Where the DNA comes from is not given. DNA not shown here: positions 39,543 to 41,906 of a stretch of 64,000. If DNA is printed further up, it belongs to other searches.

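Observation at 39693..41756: In-frame DHOase-ATCase fusion (pyrC-pyrB) in CAD-like domain order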

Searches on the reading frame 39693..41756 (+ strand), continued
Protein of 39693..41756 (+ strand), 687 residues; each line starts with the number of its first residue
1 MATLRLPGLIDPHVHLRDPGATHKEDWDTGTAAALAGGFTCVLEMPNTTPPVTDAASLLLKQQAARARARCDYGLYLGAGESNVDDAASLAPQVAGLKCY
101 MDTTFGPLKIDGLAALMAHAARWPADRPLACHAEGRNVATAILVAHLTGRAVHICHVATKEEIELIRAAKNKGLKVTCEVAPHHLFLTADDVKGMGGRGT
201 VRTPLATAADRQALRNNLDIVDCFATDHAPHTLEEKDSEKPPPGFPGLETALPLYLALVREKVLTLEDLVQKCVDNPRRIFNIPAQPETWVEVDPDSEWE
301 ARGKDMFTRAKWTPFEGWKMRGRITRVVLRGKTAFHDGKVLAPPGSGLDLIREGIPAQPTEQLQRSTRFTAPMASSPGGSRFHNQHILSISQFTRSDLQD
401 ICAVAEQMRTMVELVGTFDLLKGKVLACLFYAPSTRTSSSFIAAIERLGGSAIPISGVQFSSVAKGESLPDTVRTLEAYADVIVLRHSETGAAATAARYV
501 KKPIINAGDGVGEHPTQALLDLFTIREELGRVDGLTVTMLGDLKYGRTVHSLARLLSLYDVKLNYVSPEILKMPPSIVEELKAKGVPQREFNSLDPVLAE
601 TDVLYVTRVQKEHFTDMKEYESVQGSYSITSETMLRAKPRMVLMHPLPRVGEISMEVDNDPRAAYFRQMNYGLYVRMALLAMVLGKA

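Call 24: find_encoding_contigs(protein=P0024, flank=8000, max_places=2)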
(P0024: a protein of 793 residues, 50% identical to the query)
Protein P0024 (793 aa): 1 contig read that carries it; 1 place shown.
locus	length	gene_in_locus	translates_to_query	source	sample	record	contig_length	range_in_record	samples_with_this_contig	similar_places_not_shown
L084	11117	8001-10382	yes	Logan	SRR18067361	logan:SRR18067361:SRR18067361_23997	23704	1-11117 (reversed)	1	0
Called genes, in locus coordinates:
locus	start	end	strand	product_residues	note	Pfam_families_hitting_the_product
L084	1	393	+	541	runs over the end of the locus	PF00988:CPSase_sm_chain, PF00117:GATase, PF07722:Peptidase_C26 (faint), PF25596:CPSase_L_D1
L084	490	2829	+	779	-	PF02655:ATP-grasp_3 (faint), PF02786:CPSase_L_D2, PF15632:ATPgrasp_Ter (faint), PF02787:CPSase_L_D3, PF25596:CPSase_L_D1, PF02222:ATP-grasp, PF02786:CPSase_L_D2, PF07478:Dala_Dala_lig_C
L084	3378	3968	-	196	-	-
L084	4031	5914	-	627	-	PF20266:Mab-21_C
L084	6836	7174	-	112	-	-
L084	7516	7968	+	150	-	-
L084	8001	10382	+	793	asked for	PF01979:Amidohydro_1, PF12890:DHOase, PF02729:OTCace_N, PF00185:OTCace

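Call 25: find_encoding_contigs(protein=P0001, flank=10000, max_places=4)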
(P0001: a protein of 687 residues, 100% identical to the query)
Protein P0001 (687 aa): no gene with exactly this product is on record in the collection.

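Call 32: list_cluster_members(proteins=[P0123, P0127, P0130, P0137, P0139, P0144, P0146, P0262, P0121, P0140])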
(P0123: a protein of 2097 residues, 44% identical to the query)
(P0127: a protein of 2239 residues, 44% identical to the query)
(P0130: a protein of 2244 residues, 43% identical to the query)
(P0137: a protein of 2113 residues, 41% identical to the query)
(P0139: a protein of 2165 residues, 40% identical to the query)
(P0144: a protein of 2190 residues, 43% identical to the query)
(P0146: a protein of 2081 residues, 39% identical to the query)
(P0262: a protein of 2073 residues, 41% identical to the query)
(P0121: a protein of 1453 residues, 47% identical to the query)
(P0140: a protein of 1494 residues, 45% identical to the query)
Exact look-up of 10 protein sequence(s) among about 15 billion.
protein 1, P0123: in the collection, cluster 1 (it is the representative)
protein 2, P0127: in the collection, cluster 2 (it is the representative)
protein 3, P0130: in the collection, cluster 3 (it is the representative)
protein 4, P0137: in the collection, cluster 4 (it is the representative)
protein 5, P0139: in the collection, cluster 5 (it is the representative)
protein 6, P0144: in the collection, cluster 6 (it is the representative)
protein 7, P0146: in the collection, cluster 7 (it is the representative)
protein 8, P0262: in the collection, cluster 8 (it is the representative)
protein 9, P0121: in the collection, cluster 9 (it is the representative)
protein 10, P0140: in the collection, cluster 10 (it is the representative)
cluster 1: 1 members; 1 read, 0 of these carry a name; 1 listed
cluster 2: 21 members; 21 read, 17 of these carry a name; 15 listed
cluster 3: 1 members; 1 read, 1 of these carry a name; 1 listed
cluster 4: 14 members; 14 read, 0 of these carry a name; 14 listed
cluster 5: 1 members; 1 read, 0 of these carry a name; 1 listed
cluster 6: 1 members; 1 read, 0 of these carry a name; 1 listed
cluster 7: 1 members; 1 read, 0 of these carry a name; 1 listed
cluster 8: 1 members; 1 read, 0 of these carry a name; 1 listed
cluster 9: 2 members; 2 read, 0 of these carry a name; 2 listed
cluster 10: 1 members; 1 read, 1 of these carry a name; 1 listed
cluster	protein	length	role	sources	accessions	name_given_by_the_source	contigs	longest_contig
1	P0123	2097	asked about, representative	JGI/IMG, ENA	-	-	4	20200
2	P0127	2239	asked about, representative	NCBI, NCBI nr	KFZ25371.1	hypothetical protein V502_00156 [Pseudogymnoascus sp. VKM F-4520 (FW-2644)]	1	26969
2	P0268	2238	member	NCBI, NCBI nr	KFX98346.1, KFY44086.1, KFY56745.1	hypothetical protein O988_04388 [Pseudogymnoascus sp. VKM F-3808]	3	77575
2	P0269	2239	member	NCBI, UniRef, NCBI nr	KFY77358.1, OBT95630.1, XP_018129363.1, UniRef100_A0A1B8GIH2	hypothetical protein V499_03216 [Pseudogymnoascus sp. VKM F-103] | Pyrimidine-specific carbamoyl phosphate synthase-aspartate carbamoyl transferase n=1 ... | uncharacterized protein VE01_05943 [Pseudogymnoascus verrucosus]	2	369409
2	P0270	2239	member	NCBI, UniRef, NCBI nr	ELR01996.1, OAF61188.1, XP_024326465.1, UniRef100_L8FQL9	hypothetical protein VC83_02538 [Pseudogymnoascus destructans] | Pyrimidine-specific carbamoyl phosphate synthase-aspartate carbamoyl transferase n=2 ... | uncharacterized protein VC83_02538 [Pseudogymnoascus destructans]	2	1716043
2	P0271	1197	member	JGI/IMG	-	carbamoyl-phosphate synthase/aspartate carbamoyltransferase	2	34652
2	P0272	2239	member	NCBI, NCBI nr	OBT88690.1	pyrABCN [Pseudogymnoascus sp. 03VT05]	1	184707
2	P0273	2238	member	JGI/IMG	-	carbamoyl-phosphate synthase/aspartate carbamoyltransferase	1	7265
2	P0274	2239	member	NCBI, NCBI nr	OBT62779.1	pyrABCN [Pseudogymnoascus sp. 23342-1-I1]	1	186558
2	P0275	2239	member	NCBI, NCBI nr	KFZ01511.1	hypothetical protein V500_00726 [Pseudogymnoascus sp. VKM F-4518 (FW-2643)]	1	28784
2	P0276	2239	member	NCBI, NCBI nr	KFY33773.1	hypothetical protein V494_07319 [Pseudogymnoascus sp. VKM F-4513 (FW-928)]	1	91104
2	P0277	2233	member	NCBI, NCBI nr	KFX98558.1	hypothetical protein V490_02235 [Pseudogymnoascus sp. VKM F-3557]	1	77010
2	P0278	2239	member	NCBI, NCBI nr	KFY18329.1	hypothetical protein V493_08728 [Pseudogymnoascus sp. VKM F-4281 (FW-2241)]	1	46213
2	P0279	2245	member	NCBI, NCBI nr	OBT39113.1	pyrABCN [Pseudogymnoascus sp. WSF 3629]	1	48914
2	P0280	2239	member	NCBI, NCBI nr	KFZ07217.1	hypothetical protein V501_06672 [Pseudogymnoascus sp. VKM F-4519 (FW-2642)]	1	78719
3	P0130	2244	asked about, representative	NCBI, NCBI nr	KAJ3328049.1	hypothetical protein HDU76_010674 [Blyttiomyces sp. JEL0837]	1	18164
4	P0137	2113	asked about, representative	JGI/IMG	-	-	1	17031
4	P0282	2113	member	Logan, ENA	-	-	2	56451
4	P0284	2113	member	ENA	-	-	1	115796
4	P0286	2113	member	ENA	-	-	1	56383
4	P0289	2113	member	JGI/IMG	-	-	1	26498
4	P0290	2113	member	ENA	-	-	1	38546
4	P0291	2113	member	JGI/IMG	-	-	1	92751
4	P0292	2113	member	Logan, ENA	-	-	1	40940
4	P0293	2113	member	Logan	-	-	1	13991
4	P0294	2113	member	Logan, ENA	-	-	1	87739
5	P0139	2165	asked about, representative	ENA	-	-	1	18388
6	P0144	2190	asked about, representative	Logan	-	-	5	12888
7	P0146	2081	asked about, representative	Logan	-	-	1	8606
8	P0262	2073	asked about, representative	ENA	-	-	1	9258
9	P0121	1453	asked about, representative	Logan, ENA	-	-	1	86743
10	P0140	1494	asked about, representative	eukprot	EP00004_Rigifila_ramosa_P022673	TRINITY_DN6228_c0_g1_i1.p1 TRINITY_DN6228_c0_g1~~TRINITY_DN6228_c0_g1_i1.p1 ORF ...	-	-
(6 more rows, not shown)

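Call 33: list_cluster_members(proteins=[P0152, P0172, P0177, P0198, P0195, P0201, P0249, P0245, P0236, P0168])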
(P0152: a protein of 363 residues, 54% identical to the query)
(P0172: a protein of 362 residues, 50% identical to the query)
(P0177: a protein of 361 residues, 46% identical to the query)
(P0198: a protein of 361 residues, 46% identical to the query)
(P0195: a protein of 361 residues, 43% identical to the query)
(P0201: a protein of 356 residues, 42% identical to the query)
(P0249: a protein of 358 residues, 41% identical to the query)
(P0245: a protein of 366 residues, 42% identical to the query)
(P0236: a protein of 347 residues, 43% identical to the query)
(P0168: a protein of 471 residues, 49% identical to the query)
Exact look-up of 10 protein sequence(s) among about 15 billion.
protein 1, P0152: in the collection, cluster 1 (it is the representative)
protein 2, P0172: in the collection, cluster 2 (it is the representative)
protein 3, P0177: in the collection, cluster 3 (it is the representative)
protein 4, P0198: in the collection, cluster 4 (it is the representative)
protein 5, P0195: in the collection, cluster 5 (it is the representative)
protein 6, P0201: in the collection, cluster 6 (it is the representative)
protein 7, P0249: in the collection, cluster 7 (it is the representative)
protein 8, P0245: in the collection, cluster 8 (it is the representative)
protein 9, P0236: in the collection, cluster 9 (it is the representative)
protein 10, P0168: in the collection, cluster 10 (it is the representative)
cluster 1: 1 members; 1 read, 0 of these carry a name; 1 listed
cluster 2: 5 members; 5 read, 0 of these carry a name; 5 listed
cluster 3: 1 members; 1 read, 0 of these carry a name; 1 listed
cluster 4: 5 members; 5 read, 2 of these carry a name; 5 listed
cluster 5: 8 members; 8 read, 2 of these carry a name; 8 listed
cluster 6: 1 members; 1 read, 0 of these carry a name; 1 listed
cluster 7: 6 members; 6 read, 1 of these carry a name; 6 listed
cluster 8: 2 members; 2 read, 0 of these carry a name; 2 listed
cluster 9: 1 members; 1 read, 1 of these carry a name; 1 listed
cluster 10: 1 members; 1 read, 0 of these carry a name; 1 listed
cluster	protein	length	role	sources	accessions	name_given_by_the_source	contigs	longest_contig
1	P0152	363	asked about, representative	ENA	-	-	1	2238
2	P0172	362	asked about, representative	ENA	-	-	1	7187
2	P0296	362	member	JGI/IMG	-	-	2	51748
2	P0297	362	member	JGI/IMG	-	-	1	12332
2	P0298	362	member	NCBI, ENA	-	-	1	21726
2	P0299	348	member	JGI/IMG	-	-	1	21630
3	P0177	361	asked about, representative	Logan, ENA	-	-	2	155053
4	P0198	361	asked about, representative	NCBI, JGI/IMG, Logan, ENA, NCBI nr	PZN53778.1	MAG: hypothetical protein DIU68_11900 [Chloroflexota bacterium]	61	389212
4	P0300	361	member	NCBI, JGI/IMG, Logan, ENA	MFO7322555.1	MAG: hypothetical protein DIU68_012545 [Chloroflexota bacterium]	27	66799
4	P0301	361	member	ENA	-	-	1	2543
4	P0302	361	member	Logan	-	-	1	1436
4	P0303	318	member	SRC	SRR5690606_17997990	-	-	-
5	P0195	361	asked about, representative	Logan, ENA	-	-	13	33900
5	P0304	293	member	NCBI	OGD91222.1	hypothetical protein A3D81_02845, partial [Candidatus Curtissbacteria bacterium ...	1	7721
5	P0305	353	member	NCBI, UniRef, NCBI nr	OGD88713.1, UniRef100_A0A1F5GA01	hypothetical protein A2693_04600 [Candidatus Curtissbacteria bacterium ... | Amidohydrolase-related domain-containing protein n=2 Tax=Candidatus Curtissiibacteriota ... | MAG: hypothetical protein A2693_04600 [Candidatus Curtissbacteria bacterium ...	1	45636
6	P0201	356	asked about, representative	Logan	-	-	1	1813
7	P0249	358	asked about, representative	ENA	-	-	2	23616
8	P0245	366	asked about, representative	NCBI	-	-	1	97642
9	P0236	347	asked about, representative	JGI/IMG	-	dihydroorotase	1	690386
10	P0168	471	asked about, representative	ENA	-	-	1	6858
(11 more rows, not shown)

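Call 34: find_encoding_contigs(protein=P0137, flank=10000, max_places=3)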
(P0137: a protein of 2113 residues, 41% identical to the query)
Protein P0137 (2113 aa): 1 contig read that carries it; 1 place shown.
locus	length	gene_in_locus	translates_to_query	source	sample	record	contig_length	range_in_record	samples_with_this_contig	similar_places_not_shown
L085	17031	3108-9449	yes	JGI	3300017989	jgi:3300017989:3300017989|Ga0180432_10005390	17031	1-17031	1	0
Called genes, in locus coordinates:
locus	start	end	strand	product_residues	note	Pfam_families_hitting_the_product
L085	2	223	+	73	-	?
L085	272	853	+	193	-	-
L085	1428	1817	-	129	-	-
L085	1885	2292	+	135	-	-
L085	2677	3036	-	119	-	-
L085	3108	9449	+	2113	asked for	PF00988:CPSase_sm_chain, PF00117:GATase, PF25596:CPSase_L_D1, PF02786:CPSase_L_D2, PF02787:CPSase_L_D3, PF25596:CPSase_L_D1, PF02222:ATP-grasp, PF02786:CPSase_L_D2, +6 more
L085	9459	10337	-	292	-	PF00763:THF_DHG_CYH, PF02882:THF_DHG_CYH_C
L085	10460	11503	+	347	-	-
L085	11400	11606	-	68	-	-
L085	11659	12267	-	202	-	PF00551:Formyl_trans_N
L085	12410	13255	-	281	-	PF04488:Gly_transf_sug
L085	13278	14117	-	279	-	PF16131:Torus (faint), PF25585:zf-CCCH_DUS3L (faint), PF14608:zf-CCCH_2 (faint), PF18345:zf_CCCH_4 (faint), PF00642:zf-CCCH (weak), PF18044:zf-CCCH_4 (weak)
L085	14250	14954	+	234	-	-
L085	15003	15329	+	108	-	-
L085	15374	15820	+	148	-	PF00179:UQ_con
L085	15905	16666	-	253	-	-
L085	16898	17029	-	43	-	?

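Call 38: list_cluster_members(proteins=[P0150, P0162, P0169, P0190, P0210, P0188, P0187, P0173, P0189, P0109])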
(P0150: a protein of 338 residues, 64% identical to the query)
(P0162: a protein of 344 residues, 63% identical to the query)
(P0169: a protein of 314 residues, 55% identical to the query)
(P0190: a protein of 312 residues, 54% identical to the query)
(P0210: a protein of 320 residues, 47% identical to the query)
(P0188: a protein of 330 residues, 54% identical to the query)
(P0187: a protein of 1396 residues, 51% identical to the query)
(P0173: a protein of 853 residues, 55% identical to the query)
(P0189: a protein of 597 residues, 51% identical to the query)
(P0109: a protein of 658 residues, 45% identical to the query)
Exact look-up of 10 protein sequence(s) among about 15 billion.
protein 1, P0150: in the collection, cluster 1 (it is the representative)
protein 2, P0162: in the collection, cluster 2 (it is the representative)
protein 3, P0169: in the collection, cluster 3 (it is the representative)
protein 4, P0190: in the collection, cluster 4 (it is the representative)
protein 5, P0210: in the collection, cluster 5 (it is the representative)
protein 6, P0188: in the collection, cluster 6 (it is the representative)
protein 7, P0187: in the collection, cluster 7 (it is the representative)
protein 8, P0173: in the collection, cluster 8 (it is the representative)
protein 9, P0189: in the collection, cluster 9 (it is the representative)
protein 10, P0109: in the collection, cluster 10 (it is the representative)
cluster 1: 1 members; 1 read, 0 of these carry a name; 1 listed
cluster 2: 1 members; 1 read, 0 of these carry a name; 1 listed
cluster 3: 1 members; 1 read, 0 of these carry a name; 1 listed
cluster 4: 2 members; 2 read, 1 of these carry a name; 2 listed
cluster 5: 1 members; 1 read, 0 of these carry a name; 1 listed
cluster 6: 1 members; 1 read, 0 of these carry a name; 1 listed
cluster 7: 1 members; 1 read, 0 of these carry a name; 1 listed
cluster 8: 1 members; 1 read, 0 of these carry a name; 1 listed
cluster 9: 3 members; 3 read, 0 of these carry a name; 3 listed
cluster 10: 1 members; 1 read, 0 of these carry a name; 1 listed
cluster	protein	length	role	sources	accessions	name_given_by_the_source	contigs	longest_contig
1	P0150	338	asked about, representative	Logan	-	-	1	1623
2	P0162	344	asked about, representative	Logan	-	-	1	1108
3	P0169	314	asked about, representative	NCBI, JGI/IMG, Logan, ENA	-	-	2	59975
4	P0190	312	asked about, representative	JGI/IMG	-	aspartate carbamoyltransferase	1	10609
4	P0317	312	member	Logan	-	-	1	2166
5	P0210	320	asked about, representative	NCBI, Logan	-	-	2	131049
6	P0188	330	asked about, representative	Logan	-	-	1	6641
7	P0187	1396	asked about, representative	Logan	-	-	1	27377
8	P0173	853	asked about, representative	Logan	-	-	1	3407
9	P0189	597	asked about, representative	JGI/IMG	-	-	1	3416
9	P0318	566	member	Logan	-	-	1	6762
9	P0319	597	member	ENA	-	-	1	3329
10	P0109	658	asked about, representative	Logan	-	-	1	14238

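Call 47: find_related_loci(query=window:39693-41756:+, collection=metagenome_contigs, flank=4000)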
Query window:39693-41756:+ (687 aa) in metagenome_contigs; peptide patterns used: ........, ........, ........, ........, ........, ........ (x = any residue, [..] = any of these).
334 stretches matched a pattern; 294 encode a relative of the query (tblastn E <= 1e-3); the best 80 are kept; 80 distinct loci.
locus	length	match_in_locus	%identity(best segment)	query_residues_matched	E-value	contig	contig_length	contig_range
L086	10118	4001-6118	70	1-687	0e+0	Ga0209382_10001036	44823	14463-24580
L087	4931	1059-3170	70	1-687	0e+0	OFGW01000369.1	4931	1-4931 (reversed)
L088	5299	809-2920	70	1-687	0e+0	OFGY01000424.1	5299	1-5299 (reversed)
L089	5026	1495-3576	67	1-687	0e+0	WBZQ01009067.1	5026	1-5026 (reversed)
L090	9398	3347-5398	64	5-687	0e+0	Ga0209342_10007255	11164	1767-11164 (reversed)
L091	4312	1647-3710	64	1-687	0e+0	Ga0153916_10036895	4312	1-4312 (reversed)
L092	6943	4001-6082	64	4-687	0e+0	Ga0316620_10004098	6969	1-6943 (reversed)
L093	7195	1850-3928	63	1-687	0e+0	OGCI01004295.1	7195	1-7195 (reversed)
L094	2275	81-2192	64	3-687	0e+0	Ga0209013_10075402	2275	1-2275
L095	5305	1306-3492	59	4-687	0e+0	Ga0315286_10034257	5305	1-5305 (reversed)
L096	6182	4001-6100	63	6-687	0e+0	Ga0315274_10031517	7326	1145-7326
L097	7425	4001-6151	60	1-687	0e+0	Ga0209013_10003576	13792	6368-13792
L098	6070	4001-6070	63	4-685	0e+0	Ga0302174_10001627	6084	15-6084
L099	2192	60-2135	62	1-687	0e+0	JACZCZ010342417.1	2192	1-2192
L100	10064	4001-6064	62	4-687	0e+0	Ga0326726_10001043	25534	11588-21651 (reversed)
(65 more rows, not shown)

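Call 54: search_protein_families(library=pfam, proteins=[L083:52-2037:-, L083:2710-3582:-, L083:5443-6537:+, L083:8986-10071:-, L083:1963-2673:+], max_evalue=0.001)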
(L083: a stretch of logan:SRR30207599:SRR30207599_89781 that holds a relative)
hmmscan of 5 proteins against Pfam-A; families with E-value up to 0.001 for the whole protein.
L083:52-2037:- (661 aa): 4 families
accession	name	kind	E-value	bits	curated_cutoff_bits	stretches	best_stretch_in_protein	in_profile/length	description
PF00009.33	GTP_EFTU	-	4.3e-29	101.9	26.5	1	63-250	3-183/188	Elongation factor Tu GTP binding domain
PF01873.23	eIF-5_eIF-2B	-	8e-07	29.4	27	1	591-648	58-115/117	Domain found in IF2B/IF5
PF03144.31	GTP_EFTU_D2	-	2.5e-06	28.3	30.3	1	290-356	1-60/73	Elongation factor Tu domain 2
PF03193.22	RsgA_GTPase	-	4.2e-05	23.9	30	0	156-253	21-108/174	RsgA GTPase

L083:2710-3582:- (290 aa): 0 families

L083:5443-6537:+ (364 aa): 1 family
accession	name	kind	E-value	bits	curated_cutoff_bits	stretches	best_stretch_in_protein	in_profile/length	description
PF00579.31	tRNA-synt_1b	-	3.7e-46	158.2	21.1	1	52-343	4-291/292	tRNA synthetases class I (W and Y)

L083:8986-10071:- (361 aa): 0 families

L083:1963-2673:+ (236 aa): 2 families
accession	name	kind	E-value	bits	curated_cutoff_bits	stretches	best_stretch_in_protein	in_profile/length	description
PF13472.12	Lipase_GDSL_2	-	5e-12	47.1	32.9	1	63-218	30-176/178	GDSL-like Lipase/Acylhydrolase family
PF00657.28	Lipase_GDSL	-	2.8e-08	34.6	23.6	1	69-223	44-206/208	GDSL-like Lipase/Acylhydrolase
